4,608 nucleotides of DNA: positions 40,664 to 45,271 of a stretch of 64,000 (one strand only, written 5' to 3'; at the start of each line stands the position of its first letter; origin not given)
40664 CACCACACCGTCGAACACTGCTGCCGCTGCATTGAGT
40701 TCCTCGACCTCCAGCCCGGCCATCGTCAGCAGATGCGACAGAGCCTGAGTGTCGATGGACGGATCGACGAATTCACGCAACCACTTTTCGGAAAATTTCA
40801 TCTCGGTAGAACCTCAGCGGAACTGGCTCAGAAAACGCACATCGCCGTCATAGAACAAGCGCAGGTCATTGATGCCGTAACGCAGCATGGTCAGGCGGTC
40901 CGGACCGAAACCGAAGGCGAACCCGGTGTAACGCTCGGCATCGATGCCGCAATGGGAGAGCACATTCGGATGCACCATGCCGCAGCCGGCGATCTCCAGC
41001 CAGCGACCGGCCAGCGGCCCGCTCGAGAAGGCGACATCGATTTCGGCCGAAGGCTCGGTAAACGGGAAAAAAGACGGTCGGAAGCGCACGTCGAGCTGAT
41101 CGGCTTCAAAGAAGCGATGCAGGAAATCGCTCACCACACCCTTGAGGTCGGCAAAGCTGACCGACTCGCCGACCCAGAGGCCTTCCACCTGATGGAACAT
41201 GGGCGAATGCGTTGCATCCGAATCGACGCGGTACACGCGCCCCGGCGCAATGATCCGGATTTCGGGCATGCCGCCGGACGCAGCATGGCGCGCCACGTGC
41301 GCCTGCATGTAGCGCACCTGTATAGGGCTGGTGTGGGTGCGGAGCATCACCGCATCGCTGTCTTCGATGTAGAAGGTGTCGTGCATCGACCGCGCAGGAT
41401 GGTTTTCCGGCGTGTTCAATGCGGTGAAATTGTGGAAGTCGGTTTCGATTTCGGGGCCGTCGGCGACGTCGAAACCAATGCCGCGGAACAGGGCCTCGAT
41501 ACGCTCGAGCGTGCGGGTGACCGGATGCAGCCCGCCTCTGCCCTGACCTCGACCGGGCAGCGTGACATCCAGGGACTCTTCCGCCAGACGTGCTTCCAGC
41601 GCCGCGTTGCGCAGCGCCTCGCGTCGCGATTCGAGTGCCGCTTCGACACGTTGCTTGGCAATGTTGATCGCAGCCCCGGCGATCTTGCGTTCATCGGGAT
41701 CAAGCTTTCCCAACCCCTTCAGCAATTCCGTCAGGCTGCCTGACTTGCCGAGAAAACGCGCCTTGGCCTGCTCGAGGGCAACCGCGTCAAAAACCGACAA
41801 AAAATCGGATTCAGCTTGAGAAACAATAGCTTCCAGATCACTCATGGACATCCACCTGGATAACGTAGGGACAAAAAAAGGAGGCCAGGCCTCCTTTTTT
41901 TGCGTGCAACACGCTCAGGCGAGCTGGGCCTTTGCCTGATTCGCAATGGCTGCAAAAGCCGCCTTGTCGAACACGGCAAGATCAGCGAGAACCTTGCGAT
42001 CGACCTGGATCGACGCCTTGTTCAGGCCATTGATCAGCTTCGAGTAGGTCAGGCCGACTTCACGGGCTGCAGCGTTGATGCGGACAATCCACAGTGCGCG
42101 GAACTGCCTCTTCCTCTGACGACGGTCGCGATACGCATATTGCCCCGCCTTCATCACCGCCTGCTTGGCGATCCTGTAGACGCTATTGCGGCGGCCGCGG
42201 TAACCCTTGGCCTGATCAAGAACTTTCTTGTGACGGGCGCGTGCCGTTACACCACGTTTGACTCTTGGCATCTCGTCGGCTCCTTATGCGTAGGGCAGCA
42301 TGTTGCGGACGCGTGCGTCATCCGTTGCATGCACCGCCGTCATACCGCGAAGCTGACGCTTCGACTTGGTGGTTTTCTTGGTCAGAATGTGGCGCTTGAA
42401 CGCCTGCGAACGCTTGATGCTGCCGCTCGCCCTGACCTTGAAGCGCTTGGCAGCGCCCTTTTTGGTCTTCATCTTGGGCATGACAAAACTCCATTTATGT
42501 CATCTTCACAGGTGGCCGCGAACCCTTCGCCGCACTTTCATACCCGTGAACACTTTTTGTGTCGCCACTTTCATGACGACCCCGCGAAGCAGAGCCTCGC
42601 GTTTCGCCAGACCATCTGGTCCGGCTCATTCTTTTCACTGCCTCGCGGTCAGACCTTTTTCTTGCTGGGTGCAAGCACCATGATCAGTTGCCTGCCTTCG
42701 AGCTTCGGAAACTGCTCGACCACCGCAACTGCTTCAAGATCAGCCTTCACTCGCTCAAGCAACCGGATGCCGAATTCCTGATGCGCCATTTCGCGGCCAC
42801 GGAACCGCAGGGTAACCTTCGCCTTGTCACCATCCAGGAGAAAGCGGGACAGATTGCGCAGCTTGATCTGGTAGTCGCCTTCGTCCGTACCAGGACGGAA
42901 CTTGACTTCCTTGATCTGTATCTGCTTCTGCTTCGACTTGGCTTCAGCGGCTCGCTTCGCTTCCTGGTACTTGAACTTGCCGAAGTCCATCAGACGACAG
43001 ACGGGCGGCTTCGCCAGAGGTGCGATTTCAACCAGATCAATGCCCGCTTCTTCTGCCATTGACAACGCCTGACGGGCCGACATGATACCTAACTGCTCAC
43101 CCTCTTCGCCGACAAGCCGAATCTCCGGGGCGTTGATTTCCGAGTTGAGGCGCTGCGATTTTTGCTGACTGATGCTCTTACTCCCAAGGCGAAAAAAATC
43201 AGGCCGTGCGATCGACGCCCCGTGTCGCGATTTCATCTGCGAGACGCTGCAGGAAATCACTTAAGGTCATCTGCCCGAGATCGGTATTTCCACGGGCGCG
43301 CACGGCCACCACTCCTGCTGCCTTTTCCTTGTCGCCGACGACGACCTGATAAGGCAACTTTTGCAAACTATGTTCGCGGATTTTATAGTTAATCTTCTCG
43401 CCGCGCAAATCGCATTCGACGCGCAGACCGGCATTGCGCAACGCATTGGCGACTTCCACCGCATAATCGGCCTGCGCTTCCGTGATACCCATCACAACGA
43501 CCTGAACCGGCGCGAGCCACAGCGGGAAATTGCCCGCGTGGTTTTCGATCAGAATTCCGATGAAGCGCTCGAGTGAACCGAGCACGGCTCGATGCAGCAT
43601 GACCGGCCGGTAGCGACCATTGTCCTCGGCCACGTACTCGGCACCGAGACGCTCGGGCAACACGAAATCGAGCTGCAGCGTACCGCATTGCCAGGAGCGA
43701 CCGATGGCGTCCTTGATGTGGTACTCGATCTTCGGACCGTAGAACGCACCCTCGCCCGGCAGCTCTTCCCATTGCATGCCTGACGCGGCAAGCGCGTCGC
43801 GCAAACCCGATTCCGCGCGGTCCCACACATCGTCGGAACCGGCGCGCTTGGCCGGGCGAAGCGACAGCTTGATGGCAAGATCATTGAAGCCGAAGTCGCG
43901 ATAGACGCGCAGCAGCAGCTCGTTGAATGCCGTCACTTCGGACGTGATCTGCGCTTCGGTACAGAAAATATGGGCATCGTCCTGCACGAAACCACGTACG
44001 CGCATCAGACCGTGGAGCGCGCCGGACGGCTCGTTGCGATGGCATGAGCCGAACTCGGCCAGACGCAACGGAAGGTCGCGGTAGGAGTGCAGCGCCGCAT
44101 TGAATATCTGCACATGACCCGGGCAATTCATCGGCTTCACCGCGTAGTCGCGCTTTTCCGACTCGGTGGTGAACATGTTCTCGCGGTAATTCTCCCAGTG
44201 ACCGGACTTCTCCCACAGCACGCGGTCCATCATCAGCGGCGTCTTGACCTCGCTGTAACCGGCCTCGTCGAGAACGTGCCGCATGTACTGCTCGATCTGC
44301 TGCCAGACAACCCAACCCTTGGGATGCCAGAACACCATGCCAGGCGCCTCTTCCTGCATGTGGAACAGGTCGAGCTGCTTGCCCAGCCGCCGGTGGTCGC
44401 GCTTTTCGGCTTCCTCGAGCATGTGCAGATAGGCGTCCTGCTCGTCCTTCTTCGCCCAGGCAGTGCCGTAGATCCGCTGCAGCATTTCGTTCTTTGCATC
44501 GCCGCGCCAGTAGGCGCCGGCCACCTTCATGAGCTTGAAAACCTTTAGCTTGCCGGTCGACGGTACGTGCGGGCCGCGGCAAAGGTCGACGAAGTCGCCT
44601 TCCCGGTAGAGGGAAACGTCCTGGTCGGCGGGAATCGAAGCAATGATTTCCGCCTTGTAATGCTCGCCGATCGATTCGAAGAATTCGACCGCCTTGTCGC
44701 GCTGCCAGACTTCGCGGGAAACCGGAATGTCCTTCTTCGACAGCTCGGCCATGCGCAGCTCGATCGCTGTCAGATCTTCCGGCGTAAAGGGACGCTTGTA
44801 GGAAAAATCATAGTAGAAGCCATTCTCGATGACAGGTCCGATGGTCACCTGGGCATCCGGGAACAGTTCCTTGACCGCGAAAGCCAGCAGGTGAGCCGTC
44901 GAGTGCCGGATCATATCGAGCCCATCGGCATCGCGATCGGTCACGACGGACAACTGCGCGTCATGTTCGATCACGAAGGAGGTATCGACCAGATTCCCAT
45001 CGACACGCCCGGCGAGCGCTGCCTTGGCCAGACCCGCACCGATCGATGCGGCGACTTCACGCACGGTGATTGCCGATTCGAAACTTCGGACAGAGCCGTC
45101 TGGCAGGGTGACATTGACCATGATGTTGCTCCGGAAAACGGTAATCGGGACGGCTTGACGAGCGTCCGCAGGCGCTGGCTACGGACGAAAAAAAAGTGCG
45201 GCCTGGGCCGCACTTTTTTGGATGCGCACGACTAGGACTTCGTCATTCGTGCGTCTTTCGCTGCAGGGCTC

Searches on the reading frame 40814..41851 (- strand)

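Call 35: search_protein_families(library=pfam, proteins=[window:40814-41851:-], max_evalue=0.00001)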
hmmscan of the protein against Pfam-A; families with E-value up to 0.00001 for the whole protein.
window:40814-41851:- (345 aa): 2 families
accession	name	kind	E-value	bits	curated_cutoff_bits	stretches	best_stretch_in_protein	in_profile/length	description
PF01409.25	tRNA-synt_2d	-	3.4e-97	325.2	19.8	1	94-344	2-246/246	tRNA synthetases class II core domain (F)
PF02912.23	Phe_tRNA-synt_N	-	6.4e-23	80.9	22.3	1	23-89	3-69/69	Aminoacyl tRNA synthetase class II, N-terminal domain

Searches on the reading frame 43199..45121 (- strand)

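Call 35: search_protein_families(library=pfam, proteins=[window:43199-45121:-], max_evalue=0.00001)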
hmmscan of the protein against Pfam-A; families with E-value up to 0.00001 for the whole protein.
window:43199-45121:- (640 aa): 4 families
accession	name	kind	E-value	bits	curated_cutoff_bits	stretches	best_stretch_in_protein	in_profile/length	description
PF00587.30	tRNA-synt_2b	-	3.3e-50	171.1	29.3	1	317-528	1-179/179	tRNA synthetase class II core domain (G, H, P, S and T)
PF03129.25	HGTP_anticodon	-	7.6e-22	77.7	21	1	540-628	1-92/94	Anticodon binding domain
PF07973.19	tRNA_SAD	-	5.7e-17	61.9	24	1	169-218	1-44/44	Threonyl and Alanyl tRNA synthetase second additional domain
PF02824.27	TGS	-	2.5e-12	47.1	22.2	1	2-61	1-60/60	TGS domain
